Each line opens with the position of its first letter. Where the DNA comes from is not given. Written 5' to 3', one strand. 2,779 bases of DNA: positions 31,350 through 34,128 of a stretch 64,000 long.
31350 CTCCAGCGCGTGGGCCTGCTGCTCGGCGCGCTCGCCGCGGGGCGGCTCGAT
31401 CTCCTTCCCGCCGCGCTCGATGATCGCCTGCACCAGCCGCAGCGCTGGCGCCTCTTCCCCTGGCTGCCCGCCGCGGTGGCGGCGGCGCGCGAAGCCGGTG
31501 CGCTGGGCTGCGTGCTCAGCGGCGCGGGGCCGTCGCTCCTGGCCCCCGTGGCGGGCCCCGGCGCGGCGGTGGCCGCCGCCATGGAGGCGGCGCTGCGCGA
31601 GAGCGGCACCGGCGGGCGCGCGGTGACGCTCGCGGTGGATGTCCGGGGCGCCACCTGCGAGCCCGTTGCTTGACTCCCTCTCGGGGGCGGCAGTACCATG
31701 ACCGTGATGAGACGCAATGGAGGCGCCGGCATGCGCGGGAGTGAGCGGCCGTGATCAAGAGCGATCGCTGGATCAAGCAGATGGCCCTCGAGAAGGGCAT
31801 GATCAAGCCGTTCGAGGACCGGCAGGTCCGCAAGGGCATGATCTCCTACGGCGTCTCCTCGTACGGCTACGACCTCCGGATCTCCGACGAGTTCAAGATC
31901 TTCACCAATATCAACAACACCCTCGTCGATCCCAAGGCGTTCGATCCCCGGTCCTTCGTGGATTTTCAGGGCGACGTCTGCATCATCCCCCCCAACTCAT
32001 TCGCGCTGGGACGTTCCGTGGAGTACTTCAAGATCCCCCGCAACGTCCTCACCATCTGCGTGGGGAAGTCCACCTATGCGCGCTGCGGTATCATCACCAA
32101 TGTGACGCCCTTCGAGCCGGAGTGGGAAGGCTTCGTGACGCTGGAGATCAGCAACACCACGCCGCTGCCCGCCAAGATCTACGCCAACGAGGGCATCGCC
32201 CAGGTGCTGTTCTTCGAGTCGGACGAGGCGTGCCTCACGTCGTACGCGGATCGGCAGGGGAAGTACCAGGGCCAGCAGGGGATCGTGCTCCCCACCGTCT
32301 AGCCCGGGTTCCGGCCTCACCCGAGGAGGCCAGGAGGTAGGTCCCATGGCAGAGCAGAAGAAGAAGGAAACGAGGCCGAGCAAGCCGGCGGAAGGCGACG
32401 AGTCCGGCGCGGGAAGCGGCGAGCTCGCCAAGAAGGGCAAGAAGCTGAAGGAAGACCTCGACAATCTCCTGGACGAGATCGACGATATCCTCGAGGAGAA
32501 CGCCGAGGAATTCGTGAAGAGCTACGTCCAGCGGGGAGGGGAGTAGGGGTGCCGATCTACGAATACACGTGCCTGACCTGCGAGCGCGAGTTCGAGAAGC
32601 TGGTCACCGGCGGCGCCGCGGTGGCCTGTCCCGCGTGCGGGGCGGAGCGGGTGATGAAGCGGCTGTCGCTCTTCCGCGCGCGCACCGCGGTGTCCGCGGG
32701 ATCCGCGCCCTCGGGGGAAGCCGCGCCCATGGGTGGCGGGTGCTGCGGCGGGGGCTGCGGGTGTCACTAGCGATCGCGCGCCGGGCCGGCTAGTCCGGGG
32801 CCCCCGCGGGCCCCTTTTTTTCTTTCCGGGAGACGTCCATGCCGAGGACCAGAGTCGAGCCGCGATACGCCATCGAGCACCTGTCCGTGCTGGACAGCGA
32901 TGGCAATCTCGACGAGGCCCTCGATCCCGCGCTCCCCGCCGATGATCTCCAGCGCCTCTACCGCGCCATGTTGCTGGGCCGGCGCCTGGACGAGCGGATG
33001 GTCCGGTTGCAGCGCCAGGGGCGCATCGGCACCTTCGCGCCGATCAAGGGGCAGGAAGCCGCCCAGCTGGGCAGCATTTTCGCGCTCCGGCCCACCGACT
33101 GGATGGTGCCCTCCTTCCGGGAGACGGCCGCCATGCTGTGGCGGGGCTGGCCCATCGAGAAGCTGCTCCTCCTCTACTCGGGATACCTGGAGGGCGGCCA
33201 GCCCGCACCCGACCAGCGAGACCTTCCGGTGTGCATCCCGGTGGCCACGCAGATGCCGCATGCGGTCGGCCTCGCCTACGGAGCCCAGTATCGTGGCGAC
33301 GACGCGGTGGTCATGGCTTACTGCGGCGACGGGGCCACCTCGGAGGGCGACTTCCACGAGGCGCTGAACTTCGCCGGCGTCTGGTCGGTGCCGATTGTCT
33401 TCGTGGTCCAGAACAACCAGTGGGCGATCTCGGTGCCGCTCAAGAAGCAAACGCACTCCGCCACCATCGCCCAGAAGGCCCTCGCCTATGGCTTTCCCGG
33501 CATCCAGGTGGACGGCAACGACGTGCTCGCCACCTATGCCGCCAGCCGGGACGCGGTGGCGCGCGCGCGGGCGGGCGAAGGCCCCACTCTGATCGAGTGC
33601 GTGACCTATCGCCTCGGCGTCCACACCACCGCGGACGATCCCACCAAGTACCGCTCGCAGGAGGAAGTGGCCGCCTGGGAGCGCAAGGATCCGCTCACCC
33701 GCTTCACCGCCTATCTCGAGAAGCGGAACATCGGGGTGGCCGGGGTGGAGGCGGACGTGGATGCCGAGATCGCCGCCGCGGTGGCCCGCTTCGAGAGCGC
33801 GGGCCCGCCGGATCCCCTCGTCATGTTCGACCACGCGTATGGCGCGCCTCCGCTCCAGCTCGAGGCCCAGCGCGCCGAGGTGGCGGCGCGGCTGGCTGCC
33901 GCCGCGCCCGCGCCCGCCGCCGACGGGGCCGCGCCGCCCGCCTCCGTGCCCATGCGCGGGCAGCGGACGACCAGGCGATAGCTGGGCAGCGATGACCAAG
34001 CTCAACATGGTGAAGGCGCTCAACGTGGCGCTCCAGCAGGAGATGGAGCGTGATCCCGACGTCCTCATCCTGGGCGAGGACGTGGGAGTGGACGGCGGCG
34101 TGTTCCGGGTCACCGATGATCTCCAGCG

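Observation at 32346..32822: Stand-alone pup (GGE terminus) paired with a zinc-ribbon gene, with no pupylation or proteasome genes nearby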

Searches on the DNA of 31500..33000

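Call 68: search_rna_families(source=window, start=31500, end=33000, threshold=evalue, max_evalue=1)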
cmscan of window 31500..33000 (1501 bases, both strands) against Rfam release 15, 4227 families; matches with E-value up to 1: 0.
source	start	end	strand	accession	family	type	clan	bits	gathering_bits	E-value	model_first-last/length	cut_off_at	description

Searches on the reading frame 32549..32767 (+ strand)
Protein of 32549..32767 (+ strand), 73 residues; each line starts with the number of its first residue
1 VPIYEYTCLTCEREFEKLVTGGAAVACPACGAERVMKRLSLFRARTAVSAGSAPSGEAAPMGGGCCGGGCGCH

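Call 3: search_protein_families(library=pfam, proteins=[window:32549-32767:+], max_evalue=0.01)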
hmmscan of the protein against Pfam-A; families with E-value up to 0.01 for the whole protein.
window:32549-32767:+ (73 aa): 2 families
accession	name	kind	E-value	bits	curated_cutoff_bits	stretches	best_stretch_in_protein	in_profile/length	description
PF09723.15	Zn_ribbon_8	-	5.3e-13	49.2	34.4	1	1-37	1-39/41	Zinc ribbon domain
PF14446.12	Prok-RING_1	-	0.0049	17.2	29.1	1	5-32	4-28/54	Prokaryotic RING finger family 1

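Call 4: search_protein_families(library=ncbifam, proteins=[window:32549-32767:+], max_evalue=0.01)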
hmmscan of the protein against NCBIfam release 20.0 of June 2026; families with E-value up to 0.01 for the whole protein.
window:32549-32767:+ (73 aa): 3 families
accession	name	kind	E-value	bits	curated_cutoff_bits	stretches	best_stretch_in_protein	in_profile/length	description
TIGR02605.1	CxxC_CxxC_SSSS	subfamily_domain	1.1e-12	47.8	31.3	1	1-43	1-47/52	FmdB family zinc ribbon protein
NF001607.0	PRK00398.1-4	equivalog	0.0052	16.5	89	1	6-37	10-41/53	DNA-directed RNA polymerase subunit P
NF053663.1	RPWMISH_prot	domain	0.0088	16.8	120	0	1-36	1-40/115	RPWMISH domain-containing protein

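Call 41: find_homologous_proteins(query=window:32549-32767:+, max_evalue=0.001)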
Query window:32549-32767:+ (73 aa): 222 proteins with E <= 0.001 among 245 candidates; the best 120 are listed.
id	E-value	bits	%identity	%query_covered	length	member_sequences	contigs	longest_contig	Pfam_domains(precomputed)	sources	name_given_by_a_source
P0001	2.7e-38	147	93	100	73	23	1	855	PF09723.16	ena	-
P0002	3.6e-37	144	92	100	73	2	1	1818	PF09723.16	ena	-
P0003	1.0e-36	142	96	75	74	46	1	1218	PF09723.16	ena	-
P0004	4.1e-36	140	92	100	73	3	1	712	PF09723.16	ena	-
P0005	6.8e-36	139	90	100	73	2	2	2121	PF09723.16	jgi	jgi:putative FmdB family regulatory protein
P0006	4.3e-34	134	86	100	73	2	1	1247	PF09723.16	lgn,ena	-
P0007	1.1e-33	133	84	100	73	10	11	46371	PF09723.16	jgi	jgi:putative FmdB family regulatory protein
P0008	3.6e-33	131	85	100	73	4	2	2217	PF09723.16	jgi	jgi:putative FmdB family regulatory protein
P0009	1.1e-32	129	84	100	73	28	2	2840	PF09723.16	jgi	jgi:putative FmdB family regulatory protein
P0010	2.3e-31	125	88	66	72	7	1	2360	PF09723.16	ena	-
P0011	8.8e-31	123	94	89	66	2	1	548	-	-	-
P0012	6.3e-30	121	80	100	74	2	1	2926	PF09723.16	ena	-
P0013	2.7e-29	119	79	84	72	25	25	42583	PF09723.16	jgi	jgi:putative FmdB family regulatory protein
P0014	2.6e-28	115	77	100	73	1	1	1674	PF09723.16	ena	-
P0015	5.4e-26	108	90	81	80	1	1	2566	PF09723.16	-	-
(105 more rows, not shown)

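Call 61: predict_structure(alignment_id=A4)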
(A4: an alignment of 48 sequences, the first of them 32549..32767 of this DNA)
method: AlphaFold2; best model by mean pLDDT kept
length: 73 residues; sequences in the alignment: 48
mean_pLDDT: 71.7   pTM: 0.47
mean pLDDT of the five models: 71.7, 71.2, 70.0, 70.1, 69.7
residues with pLDDT >= 90: 25; 70-90: 14; 50-70: 18; < 50: 16
segments of 3 or more residues with pLDDT < 50: 46-53, 55-58
pLDDT, mean of each block of 10 residues (from residue 1): 89 91 88 88 49 47 56 51
secondary structure, 60 per line:
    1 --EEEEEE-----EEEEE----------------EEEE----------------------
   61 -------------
elements in order: E3-8 E14-18 E35-38

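Call 66: fold_search(model_id=the predicted structure, library=pdb)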
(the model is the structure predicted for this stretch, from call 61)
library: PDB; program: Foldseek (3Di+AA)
matches with E <= 10: 306; with E <= 0.001: 0
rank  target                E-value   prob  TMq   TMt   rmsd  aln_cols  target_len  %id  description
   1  4ywl_A                8.2e-02  0.99  0.37  0.12   3.7        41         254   15  Pyrococcus furiosus MCM N-terminal domain F179A point mutant pentameric ring (released 2015-09-23)
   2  4ywm_A                1.0e-01  0.99  0.37  0.12   3.6        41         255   15  Pyrococcus furiosus MCM N-terminal domain beta-turn triple mutant pentameric ring (released 2015-09-23)
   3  4pog_G                1.1e-01  0.99  0.37  0.13   3.6        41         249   15  MCM-ssDNA co-crystal structure (released 2014-04-09)
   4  5iy0_A                1.3e-01  0.98  0.36  0.12   3.8        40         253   15  PfMCM N-terminal domain double hexamer (released 2016-07-13)
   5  9bct_P                1.5e-01  0.98  0.43  0.62   4.5        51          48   27  Cryo-EM structure of Thermococcus kodakarensis FttA-dependent transcription pre-termination complex containing 44 nt R (released 2024-07-31)
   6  4pof_A                2.1e-01  0.97  0.37  0.12   3.6        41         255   15  PfMCM N-terminal domain without DNA (released 2014-04-09)
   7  5xog_L                2.1e-01  0.91  0.37  0.56   5.9        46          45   30  RNA Polymerase II elongation complex bound with Spt5 KOW5 and Elf1 (released 2017-08-16)
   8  4ywm_F                2.9e-01  0.96  0.38  0.12   3.8        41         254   15  Pyrococcus furiosus MCM N-terminal domain beta-turn triple mutant pentameric ring (released 2015-09-23)
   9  5oik_L                3.1e-01  0.60  0.33  0.48   7.0        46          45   28  Structure of an RNA polymerase II-DSIF transcription elongation complex (released 2017-09-13)
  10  6skf_Ax               3.5e-01  0.85  0.34  0.40   2.9        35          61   28  Cryo-EM Structure of T. kodakarensis 70S ribosome (released 2020-07-29)
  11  8x7t_D                3.5e-01  0.85  0.38  0.05   3.0        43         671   19  MCM in the Apo state. (released 2024-01-17)
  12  8x7t_A                4.0e-01  0.84  0.37  0.06   3.6        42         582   19  MCM in the Apo state. (released 2024-01-17)
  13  8x7t_B                4.0e-01  0.84  0.36  0.05   3.6        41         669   20  MCM in the Apo state. (released 2024-01-17)
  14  7z0h_L                4.0e-01  0.72  0.34  0.47   6.2        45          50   31  Structure of yeast RNA Polymerase III-Ty1 integrase complex at 2.6 A (focus subunit AC40). (released 2023-04-05)
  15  8w0e_7                4.3e-01  0.77  0.34  0.05   3.8        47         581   19  Cryo-EM structure of a human MCM2-7 single hexamer on dsDNA (released 2024-10-02)
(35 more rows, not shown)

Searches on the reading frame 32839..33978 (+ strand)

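Call 3: search_protein_families(library=pfam, proteins=[window:32839-33978:+], max_evalue=0.01)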
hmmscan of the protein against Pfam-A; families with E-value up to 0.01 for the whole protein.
window:32839-33978:+ (380 aa): 4 families
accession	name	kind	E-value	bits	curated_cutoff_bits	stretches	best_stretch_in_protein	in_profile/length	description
PF00676.26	E1_dh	-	1.1e-82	277.8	22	1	41-316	1-285/300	Dehydrogenase E1 component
PF13292.11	DXP_synthase_N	-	9.3e-07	28.8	21.2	1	137-199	115-177/274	1-deoxy-D-xylulose-5-phosphate synthase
PF02775.26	TPP_enzyme_C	-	7.1e-06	26.3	21.9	1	136-254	27-151/151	Thiamine pyrophosphate enzyme, C-terminal TPP binding domain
PF00456.26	Transketolase_N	-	0.00015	21.3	22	1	155-256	144-243/334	Transketolase, thiamine diphosphate binding domain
